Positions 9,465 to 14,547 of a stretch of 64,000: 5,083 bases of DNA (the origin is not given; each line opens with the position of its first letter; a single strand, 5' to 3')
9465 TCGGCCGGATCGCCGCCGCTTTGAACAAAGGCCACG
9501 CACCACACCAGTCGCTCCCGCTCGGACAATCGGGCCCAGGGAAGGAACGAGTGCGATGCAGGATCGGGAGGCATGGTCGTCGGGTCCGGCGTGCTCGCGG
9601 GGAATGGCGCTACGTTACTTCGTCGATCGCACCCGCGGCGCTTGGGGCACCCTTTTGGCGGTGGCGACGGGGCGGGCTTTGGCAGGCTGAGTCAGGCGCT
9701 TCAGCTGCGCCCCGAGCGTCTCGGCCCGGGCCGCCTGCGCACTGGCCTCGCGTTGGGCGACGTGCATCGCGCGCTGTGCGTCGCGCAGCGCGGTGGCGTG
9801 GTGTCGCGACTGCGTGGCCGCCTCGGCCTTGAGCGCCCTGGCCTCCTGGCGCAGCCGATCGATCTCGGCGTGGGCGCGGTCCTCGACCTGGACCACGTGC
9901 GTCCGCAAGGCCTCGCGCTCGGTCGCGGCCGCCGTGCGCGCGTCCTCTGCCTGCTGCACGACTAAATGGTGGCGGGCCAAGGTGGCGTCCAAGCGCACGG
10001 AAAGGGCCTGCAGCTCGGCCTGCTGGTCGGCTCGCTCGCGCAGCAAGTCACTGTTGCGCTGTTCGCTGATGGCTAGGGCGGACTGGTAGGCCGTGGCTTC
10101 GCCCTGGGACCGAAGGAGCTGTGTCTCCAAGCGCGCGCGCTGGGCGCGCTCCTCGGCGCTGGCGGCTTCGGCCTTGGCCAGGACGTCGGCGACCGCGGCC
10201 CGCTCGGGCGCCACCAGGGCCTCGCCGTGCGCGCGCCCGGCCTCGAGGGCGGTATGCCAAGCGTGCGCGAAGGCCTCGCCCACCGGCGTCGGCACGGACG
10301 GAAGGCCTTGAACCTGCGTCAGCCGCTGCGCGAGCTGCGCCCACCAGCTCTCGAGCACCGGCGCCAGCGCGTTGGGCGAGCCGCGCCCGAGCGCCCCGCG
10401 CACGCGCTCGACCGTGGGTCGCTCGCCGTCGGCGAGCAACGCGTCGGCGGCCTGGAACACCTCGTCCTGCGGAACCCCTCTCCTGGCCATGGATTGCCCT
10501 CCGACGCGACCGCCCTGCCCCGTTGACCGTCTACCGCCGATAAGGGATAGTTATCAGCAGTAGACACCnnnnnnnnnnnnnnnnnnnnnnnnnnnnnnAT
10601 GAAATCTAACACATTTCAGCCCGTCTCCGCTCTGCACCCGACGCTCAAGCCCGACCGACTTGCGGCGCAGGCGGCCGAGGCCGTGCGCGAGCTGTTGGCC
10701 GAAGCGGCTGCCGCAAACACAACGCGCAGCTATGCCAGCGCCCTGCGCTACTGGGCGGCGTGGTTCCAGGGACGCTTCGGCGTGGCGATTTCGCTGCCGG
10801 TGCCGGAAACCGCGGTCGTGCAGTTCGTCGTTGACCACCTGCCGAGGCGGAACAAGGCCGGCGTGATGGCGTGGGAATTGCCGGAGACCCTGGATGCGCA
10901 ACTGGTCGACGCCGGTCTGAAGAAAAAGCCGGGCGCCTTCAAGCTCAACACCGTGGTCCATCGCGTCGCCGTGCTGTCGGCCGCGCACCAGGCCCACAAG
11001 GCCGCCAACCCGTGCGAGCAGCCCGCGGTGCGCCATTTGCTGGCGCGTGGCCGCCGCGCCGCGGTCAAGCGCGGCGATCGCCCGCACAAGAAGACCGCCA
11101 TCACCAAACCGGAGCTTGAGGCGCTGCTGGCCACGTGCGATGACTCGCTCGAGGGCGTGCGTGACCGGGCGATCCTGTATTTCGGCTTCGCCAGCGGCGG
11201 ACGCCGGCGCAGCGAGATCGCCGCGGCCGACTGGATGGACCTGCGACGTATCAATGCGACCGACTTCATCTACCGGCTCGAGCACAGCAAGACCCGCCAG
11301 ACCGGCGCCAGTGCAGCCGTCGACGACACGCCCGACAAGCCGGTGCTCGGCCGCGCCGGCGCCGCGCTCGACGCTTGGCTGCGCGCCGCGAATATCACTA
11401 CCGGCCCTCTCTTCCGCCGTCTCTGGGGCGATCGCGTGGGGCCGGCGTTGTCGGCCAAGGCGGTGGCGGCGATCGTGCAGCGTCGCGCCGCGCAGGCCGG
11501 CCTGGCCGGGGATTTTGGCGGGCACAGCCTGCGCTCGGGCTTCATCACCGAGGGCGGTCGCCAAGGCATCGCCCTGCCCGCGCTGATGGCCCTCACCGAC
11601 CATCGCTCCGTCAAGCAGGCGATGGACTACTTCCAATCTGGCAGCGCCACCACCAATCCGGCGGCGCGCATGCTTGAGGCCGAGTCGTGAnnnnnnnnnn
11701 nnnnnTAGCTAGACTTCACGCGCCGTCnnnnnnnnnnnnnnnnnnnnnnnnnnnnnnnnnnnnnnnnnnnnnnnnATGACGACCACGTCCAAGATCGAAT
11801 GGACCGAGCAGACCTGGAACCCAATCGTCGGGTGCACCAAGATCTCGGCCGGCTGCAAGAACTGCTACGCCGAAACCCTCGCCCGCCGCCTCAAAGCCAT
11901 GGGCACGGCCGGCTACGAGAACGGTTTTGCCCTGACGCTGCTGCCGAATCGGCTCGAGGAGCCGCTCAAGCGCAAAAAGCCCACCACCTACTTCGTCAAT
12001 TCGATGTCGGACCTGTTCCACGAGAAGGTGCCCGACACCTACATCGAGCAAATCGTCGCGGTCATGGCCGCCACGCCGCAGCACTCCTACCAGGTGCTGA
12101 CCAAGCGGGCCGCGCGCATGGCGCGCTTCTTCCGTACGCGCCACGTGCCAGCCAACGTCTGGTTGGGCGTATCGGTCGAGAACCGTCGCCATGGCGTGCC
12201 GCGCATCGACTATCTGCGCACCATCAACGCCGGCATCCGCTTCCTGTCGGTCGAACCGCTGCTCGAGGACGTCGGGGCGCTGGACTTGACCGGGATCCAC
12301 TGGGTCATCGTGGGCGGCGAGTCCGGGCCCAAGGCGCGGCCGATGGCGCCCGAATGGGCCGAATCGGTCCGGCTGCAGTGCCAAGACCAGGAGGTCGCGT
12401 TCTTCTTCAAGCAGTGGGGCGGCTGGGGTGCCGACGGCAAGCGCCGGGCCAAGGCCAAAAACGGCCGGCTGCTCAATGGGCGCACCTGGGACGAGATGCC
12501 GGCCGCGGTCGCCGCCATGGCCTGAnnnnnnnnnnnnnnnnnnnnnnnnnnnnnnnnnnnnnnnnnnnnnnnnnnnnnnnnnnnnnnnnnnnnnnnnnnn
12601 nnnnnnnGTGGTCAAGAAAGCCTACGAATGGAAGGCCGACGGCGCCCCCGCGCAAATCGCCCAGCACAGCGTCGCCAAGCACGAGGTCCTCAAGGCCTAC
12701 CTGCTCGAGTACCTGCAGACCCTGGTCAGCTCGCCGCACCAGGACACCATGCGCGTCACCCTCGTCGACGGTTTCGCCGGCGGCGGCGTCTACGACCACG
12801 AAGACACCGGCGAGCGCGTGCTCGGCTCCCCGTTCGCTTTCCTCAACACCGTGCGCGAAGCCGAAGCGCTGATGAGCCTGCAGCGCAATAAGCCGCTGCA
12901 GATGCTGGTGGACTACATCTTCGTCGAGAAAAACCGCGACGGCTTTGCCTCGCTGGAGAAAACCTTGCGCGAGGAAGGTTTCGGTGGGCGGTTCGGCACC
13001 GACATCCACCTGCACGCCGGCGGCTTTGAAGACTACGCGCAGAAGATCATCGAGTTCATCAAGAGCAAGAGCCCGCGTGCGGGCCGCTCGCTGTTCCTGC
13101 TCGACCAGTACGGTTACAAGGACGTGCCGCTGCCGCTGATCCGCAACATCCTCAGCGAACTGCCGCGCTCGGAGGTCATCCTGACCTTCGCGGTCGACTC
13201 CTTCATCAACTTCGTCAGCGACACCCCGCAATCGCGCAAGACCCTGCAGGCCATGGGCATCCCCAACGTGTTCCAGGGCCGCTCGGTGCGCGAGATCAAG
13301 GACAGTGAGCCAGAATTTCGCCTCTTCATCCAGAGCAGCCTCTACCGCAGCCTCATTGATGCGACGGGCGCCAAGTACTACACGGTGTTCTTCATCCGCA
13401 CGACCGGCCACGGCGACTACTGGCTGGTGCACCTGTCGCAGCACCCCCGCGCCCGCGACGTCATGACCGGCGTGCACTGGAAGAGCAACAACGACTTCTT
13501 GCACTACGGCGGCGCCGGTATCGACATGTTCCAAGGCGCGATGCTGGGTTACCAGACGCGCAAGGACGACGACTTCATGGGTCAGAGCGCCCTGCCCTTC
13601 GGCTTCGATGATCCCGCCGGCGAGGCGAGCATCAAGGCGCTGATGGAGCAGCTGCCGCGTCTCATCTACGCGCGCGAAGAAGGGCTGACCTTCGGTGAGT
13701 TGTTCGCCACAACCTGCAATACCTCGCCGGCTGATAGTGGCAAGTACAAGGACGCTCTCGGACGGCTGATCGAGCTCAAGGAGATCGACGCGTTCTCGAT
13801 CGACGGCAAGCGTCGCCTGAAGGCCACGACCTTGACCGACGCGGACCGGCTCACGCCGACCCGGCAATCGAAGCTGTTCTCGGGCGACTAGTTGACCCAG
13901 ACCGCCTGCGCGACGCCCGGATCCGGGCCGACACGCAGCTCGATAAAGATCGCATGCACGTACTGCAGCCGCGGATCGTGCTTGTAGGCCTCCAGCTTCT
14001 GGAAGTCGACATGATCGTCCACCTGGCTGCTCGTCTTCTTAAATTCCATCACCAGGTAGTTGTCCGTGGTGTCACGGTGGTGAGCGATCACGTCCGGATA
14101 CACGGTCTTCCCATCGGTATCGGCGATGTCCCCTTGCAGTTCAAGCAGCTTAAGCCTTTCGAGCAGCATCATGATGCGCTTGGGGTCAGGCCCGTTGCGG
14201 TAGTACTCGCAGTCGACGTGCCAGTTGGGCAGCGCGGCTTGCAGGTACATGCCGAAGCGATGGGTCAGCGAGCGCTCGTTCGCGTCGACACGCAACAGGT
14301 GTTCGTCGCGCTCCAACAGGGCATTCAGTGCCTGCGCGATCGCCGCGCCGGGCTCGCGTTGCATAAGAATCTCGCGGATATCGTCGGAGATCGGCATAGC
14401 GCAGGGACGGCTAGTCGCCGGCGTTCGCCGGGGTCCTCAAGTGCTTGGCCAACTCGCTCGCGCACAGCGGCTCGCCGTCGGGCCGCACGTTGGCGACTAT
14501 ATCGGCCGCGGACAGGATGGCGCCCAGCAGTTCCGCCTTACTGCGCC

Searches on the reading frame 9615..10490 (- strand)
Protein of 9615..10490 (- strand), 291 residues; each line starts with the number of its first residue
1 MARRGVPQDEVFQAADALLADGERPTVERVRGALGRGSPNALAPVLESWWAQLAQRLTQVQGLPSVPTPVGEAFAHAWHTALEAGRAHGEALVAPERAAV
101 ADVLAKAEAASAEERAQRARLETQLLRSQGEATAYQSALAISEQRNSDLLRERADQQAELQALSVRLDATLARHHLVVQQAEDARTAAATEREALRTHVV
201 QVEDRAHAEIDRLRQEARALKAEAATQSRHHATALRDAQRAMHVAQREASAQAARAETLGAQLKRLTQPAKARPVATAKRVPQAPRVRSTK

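Call 81: search_protein_families(library=pfam, proteins=[window:9615-10490:-], max_evalue=0.001)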
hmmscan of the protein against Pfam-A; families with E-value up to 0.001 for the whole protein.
window:9615-10490:- (291 aa): 1 family
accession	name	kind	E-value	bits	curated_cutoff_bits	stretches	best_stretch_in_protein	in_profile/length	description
PF11740.13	KfrA_N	-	1.9e-23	83.7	26.1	1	8-125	2-113/113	Plasmid replication region DNA-binding N-term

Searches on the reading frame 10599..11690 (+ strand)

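Call 83: search_protein_families(library=pfam, proteins=[window:10599-11690:+], max_evalue=0.001)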
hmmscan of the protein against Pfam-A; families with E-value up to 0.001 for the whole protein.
window:10599-11690:+ (363 aa): 1 family
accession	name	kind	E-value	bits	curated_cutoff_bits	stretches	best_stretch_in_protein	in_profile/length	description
PF00589.27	Phage_integrase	-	4.9e-11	43.1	27.1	1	168-347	3-168/172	Phage integrase family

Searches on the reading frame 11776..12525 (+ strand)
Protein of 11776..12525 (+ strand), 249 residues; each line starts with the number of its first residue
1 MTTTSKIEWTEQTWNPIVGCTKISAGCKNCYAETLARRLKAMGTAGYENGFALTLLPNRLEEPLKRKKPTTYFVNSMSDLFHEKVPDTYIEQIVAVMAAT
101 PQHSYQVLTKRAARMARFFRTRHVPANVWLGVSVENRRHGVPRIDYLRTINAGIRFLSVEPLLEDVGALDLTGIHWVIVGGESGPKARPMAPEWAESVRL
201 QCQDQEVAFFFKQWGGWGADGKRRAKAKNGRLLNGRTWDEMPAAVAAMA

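Call 83: search_protein_families(library=pfam, proteins=[window:11776-12525:+], max_evalue=0.001)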
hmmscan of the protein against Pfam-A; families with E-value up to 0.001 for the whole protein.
window:11776-12525:+ (249 aa): 2 families
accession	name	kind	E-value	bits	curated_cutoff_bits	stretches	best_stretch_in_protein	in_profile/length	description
PF07505.17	DUF5131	-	4e-111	370.8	28.9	1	5-242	2-243/243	Protein of unknown function (DUF5131)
PF17338.8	GP88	-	4e-06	27.3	24.4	1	20-159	38-182/230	Gene product 88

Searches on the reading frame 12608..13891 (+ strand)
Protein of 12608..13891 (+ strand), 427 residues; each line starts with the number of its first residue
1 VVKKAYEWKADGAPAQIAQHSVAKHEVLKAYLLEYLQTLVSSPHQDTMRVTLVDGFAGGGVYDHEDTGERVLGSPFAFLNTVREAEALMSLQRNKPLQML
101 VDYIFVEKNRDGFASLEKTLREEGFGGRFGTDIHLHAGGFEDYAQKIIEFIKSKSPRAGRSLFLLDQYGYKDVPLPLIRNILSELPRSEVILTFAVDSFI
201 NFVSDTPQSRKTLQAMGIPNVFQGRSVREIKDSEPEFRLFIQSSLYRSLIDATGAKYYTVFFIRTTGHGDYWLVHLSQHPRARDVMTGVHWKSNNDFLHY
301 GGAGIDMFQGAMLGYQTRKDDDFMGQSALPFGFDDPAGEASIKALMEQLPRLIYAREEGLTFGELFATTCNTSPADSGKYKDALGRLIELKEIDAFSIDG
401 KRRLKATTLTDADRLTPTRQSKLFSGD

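Call 83: search_protein_families(library=pfam, proteins=[window:12608-13891:+], max_evalue=0.001)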
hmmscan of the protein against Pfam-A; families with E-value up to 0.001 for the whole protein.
window:12608-13891:+ (427 aa): 1 family
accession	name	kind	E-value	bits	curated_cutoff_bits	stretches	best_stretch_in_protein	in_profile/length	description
PF22560.2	GMT-wHTH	-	1.2e-13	51.7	27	1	314-397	1-79/82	GMT-like wHTH domain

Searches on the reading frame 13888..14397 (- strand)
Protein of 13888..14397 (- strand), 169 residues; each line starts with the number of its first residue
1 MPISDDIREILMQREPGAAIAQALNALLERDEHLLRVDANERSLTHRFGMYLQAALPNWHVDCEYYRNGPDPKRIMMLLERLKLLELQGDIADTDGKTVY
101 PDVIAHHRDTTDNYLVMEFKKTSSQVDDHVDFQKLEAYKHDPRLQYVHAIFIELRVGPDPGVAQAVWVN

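Call 3: search_protein_families(library=pfam, proteins=[window:13888-14397:-], max_evalue=0.01)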
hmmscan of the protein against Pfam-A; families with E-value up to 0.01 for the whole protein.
window:13888-14397:- (169 aa): 0 families

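Call 4: search_protein_families(library=padloc, proteins=[window:13888-14397:-], max_evalue=0.01)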
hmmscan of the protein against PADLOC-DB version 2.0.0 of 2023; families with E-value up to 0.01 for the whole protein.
window:13888-14397:- (169 aa): 1 family
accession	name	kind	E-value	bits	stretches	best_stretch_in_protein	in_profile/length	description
PDLC03986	PD-Lambda-3_A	-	5.5e-53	177.2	1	3-168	3-159/159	-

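Call 5: search_protein_families(library=ncbifam, proteins=[window:13888-14397:-], max_evalue=0.01)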
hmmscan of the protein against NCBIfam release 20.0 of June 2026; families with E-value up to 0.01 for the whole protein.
window:13888-14397:- (169 aa): 0 families
